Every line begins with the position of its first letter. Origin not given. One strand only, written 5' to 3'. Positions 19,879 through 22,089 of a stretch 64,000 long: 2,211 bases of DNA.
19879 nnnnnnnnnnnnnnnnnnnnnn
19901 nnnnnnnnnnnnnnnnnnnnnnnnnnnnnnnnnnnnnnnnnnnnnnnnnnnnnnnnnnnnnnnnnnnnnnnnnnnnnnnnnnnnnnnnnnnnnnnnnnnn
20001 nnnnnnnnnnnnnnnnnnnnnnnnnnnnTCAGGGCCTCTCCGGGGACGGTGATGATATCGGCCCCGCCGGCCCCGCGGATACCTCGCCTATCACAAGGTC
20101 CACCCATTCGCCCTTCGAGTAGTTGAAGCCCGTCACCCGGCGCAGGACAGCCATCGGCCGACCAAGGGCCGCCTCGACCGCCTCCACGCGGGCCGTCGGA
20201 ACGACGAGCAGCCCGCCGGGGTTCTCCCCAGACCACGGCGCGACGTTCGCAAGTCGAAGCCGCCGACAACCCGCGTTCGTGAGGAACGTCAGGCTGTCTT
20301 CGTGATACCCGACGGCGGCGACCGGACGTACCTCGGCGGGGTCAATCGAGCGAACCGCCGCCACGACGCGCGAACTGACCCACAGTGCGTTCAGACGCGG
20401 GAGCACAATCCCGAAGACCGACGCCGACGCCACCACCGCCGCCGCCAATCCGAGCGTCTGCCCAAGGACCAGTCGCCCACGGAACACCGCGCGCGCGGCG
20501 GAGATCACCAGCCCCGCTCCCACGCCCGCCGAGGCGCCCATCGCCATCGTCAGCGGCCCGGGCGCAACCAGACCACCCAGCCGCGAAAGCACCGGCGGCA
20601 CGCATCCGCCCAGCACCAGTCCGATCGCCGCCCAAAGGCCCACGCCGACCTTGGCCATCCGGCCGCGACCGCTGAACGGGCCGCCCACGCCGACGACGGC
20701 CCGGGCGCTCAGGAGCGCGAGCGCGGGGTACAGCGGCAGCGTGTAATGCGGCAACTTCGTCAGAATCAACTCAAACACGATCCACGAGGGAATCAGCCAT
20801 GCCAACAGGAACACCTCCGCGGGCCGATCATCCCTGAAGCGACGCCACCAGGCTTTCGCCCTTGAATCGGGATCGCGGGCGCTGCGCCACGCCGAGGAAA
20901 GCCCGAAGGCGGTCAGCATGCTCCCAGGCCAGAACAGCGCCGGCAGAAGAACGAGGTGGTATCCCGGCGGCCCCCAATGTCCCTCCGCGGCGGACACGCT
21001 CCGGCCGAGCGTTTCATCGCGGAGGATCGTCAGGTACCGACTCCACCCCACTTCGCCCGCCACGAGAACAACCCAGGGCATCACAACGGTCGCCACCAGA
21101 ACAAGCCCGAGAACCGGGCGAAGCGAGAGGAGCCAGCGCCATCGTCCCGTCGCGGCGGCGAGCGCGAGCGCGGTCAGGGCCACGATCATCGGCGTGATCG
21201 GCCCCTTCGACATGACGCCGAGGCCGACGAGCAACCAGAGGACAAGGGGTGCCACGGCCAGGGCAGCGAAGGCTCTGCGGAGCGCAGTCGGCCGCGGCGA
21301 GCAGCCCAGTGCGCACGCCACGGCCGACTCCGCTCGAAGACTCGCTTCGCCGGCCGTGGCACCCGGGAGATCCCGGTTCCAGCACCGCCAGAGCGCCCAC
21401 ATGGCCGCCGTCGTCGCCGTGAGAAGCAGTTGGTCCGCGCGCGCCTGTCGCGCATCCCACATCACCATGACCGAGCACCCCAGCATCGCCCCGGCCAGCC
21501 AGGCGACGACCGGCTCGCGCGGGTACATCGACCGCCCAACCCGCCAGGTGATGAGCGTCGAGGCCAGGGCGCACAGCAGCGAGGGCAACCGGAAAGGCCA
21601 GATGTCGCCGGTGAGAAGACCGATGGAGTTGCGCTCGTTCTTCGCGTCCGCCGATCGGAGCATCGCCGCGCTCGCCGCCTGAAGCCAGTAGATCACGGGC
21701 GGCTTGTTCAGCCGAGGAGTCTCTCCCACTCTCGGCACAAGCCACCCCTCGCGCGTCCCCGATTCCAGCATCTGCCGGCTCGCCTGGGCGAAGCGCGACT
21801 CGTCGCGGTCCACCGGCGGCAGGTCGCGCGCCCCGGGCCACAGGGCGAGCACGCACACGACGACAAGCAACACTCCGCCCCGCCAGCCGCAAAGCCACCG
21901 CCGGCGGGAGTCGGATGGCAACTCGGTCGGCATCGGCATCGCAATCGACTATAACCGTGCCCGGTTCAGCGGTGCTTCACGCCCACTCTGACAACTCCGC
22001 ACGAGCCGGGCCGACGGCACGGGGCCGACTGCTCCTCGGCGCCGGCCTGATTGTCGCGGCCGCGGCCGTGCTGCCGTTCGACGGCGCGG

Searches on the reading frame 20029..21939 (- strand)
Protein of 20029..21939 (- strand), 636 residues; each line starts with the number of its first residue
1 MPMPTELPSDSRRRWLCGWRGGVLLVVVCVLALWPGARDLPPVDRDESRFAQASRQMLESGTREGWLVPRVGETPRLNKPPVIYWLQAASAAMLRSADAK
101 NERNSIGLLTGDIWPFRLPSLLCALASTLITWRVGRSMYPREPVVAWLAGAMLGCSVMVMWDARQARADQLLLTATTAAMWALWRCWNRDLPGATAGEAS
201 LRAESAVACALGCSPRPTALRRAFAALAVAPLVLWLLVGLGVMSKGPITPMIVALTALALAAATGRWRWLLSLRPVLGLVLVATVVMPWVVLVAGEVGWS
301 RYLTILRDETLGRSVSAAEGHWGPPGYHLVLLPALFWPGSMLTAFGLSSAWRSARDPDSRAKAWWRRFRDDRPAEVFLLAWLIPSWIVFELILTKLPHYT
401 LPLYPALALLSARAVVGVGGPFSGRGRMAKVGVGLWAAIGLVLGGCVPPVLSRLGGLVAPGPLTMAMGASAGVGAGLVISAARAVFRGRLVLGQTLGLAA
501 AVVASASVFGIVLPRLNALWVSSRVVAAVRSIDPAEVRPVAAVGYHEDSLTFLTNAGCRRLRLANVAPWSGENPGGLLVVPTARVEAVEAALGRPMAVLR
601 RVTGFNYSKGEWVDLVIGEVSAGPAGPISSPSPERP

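Call 22: search_protein_families(library=pfam, proteins=[window:20029-21939:-], max_evalue=0.001)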
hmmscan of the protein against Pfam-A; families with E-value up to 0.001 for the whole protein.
window:20029-21939:- (636 aa): 1 family
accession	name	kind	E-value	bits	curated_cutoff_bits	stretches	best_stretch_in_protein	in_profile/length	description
PF13231.12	PMT_2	-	3.1e-08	34.4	26.1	1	108-190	16-96/160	Dolichyl-phosphate-mannose-protein mannosyltransferase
